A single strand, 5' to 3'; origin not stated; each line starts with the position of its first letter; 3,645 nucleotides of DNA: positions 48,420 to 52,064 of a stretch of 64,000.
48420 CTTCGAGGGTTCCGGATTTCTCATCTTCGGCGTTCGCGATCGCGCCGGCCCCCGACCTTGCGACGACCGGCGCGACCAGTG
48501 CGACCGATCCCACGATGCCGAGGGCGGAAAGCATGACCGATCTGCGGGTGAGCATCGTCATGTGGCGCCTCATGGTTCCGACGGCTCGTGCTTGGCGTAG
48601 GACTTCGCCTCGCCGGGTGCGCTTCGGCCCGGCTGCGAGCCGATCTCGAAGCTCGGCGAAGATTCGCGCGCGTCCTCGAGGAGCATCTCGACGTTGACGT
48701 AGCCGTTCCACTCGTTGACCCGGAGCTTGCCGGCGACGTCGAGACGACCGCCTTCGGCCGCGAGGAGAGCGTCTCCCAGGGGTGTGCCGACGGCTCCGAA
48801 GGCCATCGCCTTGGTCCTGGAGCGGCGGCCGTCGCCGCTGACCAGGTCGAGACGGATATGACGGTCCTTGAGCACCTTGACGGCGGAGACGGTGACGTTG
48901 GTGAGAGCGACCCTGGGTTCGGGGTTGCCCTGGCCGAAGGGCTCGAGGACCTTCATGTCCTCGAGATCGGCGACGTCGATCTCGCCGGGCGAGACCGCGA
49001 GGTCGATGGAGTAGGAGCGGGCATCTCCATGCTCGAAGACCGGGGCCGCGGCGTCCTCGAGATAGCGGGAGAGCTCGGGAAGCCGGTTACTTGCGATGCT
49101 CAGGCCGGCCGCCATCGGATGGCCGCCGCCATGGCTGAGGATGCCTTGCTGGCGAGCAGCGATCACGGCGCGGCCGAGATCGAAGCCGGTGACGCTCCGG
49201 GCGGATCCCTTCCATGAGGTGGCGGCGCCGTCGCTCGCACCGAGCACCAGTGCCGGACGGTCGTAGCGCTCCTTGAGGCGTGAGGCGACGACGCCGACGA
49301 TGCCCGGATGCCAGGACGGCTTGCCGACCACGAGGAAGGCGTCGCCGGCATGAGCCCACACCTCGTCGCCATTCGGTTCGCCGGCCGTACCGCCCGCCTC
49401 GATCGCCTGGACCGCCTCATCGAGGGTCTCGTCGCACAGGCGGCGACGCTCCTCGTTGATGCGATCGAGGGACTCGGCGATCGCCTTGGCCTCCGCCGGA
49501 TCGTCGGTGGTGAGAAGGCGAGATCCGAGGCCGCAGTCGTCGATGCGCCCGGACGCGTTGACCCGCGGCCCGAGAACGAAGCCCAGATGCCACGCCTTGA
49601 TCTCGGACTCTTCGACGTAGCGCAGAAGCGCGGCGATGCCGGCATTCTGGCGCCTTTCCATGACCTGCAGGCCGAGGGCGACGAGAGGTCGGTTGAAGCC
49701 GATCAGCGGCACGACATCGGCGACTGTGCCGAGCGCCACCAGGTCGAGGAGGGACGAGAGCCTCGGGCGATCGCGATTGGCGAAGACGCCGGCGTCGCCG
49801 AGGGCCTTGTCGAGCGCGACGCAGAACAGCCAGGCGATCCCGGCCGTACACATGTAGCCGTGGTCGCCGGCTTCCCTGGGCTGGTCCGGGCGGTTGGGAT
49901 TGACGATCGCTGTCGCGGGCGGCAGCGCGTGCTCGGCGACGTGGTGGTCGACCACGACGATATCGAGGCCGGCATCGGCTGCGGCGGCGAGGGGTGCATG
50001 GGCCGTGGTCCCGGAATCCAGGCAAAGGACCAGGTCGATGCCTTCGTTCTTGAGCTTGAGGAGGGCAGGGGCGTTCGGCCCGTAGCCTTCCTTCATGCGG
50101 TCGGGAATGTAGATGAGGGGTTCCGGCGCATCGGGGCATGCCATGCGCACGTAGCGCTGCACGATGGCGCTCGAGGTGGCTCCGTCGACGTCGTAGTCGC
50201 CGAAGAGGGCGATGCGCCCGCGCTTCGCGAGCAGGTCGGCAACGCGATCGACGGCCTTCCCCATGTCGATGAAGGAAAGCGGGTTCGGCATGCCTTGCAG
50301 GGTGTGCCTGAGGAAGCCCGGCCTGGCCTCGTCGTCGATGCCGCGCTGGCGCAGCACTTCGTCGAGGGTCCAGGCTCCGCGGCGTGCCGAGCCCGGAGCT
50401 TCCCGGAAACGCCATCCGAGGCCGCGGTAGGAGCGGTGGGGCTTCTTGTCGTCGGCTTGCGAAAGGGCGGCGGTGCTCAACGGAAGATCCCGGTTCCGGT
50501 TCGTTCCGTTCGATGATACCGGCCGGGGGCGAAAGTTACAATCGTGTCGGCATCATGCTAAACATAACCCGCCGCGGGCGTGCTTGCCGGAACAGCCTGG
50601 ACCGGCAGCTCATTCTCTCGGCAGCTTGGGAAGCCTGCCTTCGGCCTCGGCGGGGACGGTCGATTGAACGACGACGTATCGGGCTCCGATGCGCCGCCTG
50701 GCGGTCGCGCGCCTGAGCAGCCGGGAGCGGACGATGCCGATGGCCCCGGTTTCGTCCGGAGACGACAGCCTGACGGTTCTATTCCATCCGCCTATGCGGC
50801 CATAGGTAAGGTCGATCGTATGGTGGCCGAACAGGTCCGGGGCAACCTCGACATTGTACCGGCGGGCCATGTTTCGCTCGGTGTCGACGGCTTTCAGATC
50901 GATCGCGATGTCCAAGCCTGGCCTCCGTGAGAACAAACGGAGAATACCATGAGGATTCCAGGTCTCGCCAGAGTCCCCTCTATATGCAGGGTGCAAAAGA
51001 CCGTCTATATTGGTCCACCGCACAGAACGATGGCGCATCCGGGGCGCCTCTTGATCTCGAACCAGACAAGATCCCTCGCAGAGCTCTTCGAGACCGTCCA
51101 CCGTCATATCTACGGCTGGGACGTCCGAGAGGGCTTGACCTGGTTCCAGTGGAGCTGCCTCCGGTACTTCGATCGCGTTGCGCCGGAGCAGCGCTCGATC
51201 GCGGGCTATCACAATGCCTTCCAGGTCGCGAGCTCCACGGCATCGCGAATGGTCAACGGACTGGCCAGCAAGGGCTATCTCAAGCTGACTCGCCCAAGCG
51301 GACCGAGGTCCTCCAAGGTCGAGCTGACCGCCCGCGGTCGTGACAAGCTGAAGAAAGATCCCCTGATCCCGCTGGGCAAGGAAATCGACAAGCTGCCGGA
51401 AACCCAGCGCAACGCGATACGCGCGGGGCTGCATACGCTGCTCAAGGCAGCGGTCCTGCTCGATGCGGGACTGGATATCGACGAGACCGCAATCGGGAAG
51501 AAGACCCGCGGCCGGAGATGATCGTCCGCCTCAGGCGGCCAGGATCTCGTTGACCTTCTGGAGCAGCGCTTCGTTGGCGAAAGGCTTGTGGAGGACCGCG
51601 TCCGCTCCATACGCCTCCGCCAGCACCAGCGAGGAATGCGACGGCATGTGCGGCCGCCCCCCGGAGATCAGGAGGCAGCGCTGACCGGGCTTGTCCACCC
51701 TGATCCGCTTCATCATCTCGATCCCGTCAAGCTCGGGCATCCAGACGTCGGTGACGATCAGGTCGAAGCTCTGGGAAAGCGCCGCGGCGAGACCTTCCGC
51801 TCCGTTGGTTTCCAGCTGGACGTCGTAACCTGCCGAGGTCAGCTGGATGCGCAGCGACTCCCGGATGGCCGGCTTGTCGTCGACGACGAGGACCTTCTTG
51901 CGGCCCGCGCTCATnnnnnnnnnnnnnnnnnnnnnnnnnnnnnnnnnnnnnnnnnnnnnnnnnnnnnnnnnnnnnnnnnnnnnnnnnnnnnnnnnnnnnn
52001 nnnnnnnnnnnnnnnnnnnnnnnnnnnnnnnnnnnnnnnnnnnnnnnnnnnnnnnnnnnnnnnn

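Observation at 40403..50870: Self-contained DNA end-processing gene set: Topo IA-like Toprim protein, 975-aa RecD2-like helicase, DsbC, WGR-ATP-dependent DNA ligase, RecJ, standalone WGR protein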

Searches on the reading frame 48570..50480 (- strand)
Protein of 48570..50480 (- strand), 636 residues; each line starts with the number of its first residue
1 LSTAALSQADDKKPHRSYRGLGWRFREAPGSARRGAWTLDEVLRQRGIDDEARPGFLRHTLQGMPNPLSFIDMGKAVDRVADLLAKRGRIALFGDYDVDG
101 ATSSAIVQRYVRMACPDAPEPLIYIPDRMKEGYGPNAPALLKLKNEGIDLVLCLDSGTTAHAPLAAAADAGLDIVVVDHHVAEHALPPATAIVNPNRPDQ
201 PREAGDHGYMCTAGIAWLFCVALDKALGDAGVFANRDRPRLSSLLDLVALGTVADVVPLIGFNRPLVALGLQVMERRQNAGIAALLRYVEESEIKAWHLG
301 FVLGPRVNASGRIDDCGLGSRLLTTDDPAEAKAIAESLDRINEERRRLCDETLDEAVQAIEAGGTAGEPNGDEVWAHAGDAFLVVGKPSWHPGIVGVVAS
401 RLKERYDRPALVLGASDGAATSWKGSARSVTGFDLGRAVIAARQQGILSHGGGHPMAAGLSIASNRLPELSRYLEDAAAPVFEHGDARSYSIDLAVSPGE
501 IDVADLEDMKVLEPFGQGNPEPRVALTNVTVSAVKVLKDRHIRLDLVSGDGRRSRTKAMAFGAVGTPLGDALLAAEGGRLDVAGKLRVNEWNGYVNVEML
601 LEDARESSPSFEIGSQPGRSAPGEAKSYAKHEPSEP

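Call 5: search_protein_families(library=pfam, proteins=[window:48570-50480:-], max_evalue=0.01)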
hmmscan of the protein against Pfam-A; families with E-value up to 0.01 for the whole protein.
window:48570-50480:- (636 aa): 3 families
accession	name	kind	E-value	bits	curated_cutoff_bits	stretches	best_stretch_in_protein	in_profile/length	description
PF17768.7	RecJ_OB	-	5.6e-22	78.3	27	1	492-603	1-107/107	RecJ OB domain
PF01368.27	DHH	-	1e-17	65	28.1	1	89-252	1-125/125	DHH family, N-terminal domain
PF02272.25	DHHA1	-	3.7e-16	59.9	25.9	1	382-477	4-99/102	DHHA1 domain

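Call 7: search_protein_families(library=padloc, proteins=[window:48570-50480:-], max_evalue=0.01)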
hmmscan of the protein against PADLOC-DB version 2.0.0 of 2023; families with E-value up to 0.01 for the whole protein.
window:48570-50480:- (636 aa): 0 families

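Call 11: search_protein_families(library=phrogs, proteins=[window:48570-50480:-], max_evalue=0.001)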
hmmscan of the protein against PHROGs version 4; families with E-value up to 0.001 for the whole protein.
window:48570-50480:- (636 aa): 2 families
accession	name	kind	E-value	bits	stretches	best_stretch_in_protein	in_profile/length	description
phrog_2484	-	DNA, RNA and nucleotide metabolism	9.5e-91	306.1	1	39-608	16-560/564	RecJ-like ssDNA exonuclease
phrog_4771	-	other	0.0005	20.2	0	398-470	228-291/363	DHH phosphoesterase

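Call 20: search_protein_families(library=ncbifam, proteins=[window:48570-50480:-], max_evalue=0.01)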
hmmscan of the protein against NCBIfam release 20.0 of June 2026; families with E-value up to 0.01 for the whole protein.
window:48570-50480:- (636 aa): 4 families
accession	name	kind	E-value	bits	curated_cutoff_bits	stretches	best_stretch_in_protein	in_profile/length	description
TIGR00644.1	recJ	equivalog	9.9e-140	466.4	396.9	1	39-603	5-545/546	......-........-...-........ exonuclease RecJ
NF008290.0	PRK11070.1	equivalog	2.2e-82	277.4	900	1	44-603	31-573/577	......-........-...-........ exonuclease RecJ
NF053576.1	RecJ_archaeal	equivalog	1.2e-13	50.7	360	2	78-270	2-168/452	RecJ family nuclease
NF053575.1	GAN_nuclease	exception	0.00049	18.8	850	1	406-476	388-462/467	GINS-associated RecJ family nuclease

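Call 59: search_dna_similar(query=window:48570-50480:-, collection=plasmids, mode=protein, max_rows=25, max_evalue=1e-30)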
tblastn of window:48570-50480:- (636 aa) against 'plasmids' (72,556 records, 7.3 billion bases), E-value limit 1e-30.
Records with a match: 90; places in all: 91; records where one place covers at least 80% of the query: 78.
Best place of each record, by identity: <60% 90.
By first word of the organism name: Paracoccus 6; Sinorhizobium 4; Paenibacillus 4; Variovorax 4; Pseudomonas 4; Acinetobacter 4; Vibrio 4; Acidithiobacillus 3; Escherichia 3; Bosea 2; and 44 more.
By predicted mobility (MOB-suite, as given by PLSDB): non-mobilizable 78; mobilizable 8; conjugative 4.
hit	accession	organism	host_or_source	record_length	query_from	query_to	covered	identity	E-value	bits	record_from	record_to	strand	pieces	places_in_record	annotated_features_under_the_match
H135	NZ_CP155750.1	Sphingomonas parapaucimobilis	Chinese cabbage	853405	16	604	93%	42.8%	4e-96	331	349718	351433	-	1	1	recJ: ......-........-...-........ exonuclease RecJ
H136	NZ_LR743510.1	Methylobacterium bullatum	-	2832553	16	603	92%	41.0%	1e-82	292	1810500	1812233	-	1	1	none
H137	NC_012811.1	Methylorubrum extorquens AM1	-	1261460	41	604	89%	42.5%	1e-104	355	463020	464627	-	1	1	none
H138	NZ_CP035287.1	Paracoccus versutus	whole organism,soil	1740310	24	604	91%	40.7%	4e-89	310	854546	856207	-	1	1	none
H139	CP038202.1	Paracoccus ferrooxidans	single cell,bioreactor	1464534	24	604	91%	40.5%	5e-88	307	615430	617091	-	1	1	recJ: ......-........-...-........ exonuclease RecJ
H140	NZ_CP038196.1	Paracoccus versutus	single cell,soil adjacent to the roots ...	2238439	24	603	91%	40.4%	1e-87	306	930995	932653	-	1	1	none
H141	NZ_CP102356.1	Paracoccus sp. SMMA_5_TC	pure culture,Lotus pond, a sulfur-borax ...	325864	39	604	89%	41.1%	6e-93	322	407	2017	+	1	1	recJ: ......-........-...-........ exonuclease RecJ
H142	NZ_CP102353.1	Paracoccus sp. SMMA_5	pure culture,Lotus pond, a sulfur-borax ...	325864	39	604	89%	41.1%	6e-93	322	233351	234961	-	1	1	recJ: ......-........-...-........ exonuclease RecJ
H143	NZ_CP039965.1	Pseudorhodobacter turbinis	single bacterial isolate,Turban shell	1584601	42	603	88%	41.2%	2e-90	314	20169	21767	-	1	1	record has no annotation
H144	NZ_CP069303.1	Shinella sp. PSBB067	monoisolate,Minnesota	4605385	42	604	89%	40.9%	7e-91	315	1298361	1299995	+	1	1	none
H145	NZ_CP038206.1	Paracoccus pantotrophus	single cell,soil associated with ...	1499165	24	603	91%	39.6%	2e-86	302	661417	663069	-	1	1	none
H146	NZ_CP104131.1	Sinorhizobium sp. K101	Phaseolus vulgaris,cell ...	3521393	41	608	89%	39.8%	3e-88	308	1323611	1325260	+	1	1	none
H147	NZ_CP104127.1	Sinorhizobium sp. M103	Phaseolus vulgaris,cell ...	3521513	41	608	89%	39.8%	3e-88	308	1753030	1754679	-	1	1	none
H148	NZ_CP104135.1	Sinorhizobium sp. C101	Phaseolus vulgaris,cell ...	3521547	41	608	89%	39.8%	3e-88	308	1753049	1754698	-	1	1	none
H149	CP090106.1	Sinorhizobium meliloti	Medicago,Cell culture,Plant nodule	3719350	47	608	88%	40.2%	8e-89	310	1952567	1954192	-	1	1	recJ: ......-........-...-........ exonuclease RecJ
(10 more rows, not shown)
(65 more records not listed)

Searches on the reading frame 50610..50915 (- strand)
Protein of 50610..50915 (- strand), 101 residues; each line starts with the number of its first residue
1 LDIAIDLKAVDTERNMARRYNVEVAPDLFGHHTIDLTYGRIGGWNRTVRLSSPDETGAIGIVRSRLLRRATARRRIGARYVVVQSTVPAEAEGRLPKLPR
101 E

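Call 11: search_protein_families(library=phrogs, proteins=[window:50610-50915:-], max_evalue=0.001)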
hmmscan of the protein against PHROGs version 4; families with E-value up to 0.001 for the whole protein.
window:50610-50915:- (101 aa): 0 families

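Call 20: search_protein_families(library=ncbifam, proteins=[window:50610-50915:-], max_evalue=0.01)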
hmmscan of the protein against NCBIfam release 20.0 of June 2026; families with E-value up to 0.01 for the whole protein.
window:50610-50915:- (101 aa): 0 families

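Call 67: search_dna_similar(query=window:50610-50915:-, collection=plasmids, mode=protein, max_rows=30, max_evalue=0.001)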
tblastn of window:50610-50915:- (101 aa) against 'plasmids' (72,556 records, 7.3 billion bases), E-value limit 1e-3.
Records with a match: 65; places in all: 69; records where one place covers at least 80% of the query: 1.
Best place of each record, by identity: <60% 65.
By first word of the organism name: Sphingobium 8; Roseibium 7; Dinoroseobacter 6; Novosphingobium 5; Phaeobacter 4; Sphingopyxis 3; Polymorphobacter 3; Sphingomonadaceae 3; Labrenzia 3; Sphingomonas 2; and 18 more.
By predicted mobility (MOB-suite, as given by PLSDB): non-mobilizable 31; conjugative 19; mobilizable 15.
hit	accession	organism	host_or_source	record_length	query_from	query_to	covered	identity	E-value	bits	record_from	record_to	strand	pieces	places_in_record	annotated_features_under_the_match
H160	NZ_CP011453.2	Croceibacterium atlanticum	cell culture,North Atlantic Rise ...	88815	3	94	91%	43.5%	2e-5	48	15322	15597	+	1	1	WGR domain-containing protein | helix-turn-helix transcriptional regulator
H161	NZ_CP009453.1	Sphingopyxis sp. 113P3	activated sludge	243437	5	62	57%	48.3%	4e-9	59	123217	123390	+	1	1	WGR domain-containing protein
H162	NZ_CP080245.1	Polymorphobacter sp. PAMC 29334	Megaspora,lichen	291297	5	62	57%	48.3%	1e-8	57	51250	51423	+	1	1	WGR domain-containing protein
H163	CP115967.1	Erythrobacteraceae bacterium WH01K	-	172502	4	62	58%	45.8%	9e-8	55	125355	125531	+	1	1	WGR domain-containing protein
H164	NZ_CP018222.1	Tardibacter chloracetimidivorans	whole organism,soil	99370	3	58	55%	48.2%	3e-8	56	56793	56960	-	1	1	WGR domain-containing protein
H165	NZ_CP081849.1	Polymorphobacter megasporae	Megaspora,lichen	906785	1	53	52%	49.1%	1e-9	60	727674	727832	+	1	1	WGR domain-containing protein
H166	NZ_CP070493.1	Methylococcus sp. EFPC2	pure culture,stream biofilm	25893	1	62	61%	41.9%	3e-6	50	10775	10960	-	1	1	WGR domain-containing protein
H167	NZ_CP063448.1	Novosphingobium sp. ES2-1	mixed culture,activated sludge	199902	7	57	50%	49.1%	2e-6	51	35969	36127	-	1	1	WGR domain-containing protein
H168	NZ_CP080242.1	Polymorphobacter sp. PAMC 29334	Megaspora,lichen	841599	5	53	49%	51.0%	5e-10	61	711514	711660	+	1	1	WGR domain-containing protein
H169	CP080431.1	Sphingomonas sp. DS-9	-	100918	1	58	57%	43.1%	2e-7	54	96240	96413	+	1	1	record has no annotation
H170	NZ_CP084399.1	Sphingobium sp. CFD-1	cell culture,soil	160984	1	58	57%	43.1%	2e-7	54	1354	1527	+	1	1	WGR domain-containing protein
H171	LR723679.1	arsenite-oxidising bacterium NT-25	moist arsenopyrite (FeAsS)-containing ...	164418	4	59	55%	42.9%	6e-4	44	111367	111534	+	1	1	none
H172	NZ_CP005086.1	Sphingobium sp. TKS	-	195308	1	58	57%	41.4%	2e-6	51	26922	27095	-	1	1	WGR domain-containing protein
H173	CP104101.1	Phaeobacter sp. G2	cell culture,Emiliania huxleyi RCC1216 ...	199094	5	59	54%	43.6%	4e-5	47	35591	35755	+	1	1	none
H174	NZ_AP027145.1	Methylocystis iwaonis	-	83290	4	57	53%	44.4%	3e-5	48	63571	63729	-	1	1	WGR domain-containing protein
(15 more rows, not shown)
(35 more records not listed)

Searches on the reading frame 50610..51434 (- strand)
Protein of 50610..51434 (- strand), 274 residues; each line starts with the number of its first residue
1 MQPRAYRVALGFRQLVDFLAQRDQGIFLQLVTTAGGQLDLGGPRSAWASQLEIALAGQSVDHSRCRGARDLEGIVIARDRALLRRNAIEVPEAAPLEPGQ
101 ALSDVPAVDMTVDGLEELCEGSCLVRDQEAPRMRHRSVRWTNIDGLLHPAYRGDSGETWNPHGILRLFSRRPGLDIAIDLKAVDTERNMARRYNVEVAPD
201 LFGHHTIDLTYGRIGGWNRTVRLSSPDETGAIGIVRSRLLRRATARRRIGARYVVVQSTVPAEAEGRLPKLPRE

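Call 5: search_protein_families(library=pfam, proteins=[window:50610-51434:-], max_evalue=0.01)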
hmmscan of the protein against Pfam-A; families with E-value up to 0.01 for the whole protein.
window:50610-51434:- (274 aa): 1 family
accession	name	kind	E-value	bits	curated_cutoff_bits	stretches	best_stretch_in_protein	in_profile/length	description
PF05406.20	WGR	-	0.00021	21.8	22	1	180-220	5-45/79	WGR domain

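Call 7: search_protein_families(library=padloc, proteins=[window:50610-51434:-], max_evalue=0.01)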
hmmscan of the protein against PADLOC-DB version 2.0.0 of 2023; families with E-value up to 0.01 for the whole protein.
window:50610-51434:- (274 aa): 0 families

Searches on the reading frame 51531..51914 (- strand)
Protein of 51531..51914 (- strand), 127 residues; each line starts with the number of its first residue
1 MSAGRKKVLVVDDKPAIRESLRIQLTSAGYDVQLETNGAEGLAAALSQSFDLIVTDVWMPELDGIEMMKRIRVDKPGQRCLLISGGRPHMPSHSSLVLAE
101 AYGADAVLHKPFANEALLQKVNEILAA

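Call 20: search_protein_families(library=ncbifam, proteins=[window:51531-51914:-], max_evalue=0.01)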
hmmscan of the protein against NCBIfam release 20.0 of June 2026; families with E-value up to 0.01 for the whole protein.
window:51531-51914:- (127 aa): 93 families (the best 25 are shown)
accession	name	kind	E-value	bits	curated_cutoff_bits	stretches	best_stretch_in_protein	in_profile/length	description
NF006900.1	PRK09390.1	equivalog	5.4e-18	65.3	255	1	5-125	4-120/203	response regulator FixJ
NF046022.1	RespRegCpdRBruc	equivalog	7.5e-18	64.7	180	1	7-127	3-119/120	cell cycle two-component system response regulator CpdR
NF052574.1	HisKinEspCMyxo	equivalog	2.1e-17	62.6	1200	1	3-126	663-784/785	serine histidine kinase EspC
NF041733.1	resp_reg_CseB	equivalog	2.6e-17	62.9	350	1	7-124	2-114/228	two-component system response regulator CseB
NF045944.1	ResRegRpaBCyano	equivalog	1.5e-16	60.5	330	1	9-125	1-112/229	response regulator transcription factor RpaB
NF053854.1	RespRegPhoBBctds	equivalog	2.4e-15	56.5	270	1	8-125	1-115/225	two-component system response regulator PhoB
NF053512.1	nitric_RR_NosR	exception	2.8e-15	56.3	400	1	8-125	1-115/422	response regulator c-di-GMP phosphodiesterase, NosR family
TIGR01387.1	cztR_silR_copR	subfamily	1.3e-14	54.4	279.2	1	8-125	1-114/218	heavy metal response regulator transcription factor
NF011695.0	PRK15115.1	equivalog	1.9e-14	53.3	763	1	6-126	7-123/445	two-component system response regulator GlrR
NF051850.1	RespRegRprY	equivalog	2.2e-14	53.4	370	1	5-125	4-120/234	response regulator transcription factor RprY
NF040689.1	MtrAB_MtrA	equivalog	2.5e-14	53.1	300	1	8-122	1-110/219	MtrAB system response regulator MtrA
NF045991.1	RespRegCtrARhodob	equivalog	3e-14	53.3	350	1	7-125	2-116/224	response regulator transcription factor CtrA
TIGR01818.1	ntrC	equivalog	1.1e-13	50.9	558.6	1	8-118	1-107/463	nitrogen regulation protein NR(I)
NF046020.1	HisKinCckABruc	equivalog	1.1e-13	50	1000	1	3-125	747-867/868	cell cycle histidine kinase CckA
NF007135.0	PRK09581.1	equivalog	1.9e-13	50.1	474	1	7-122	4-117/457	PleD family two-component system response regulator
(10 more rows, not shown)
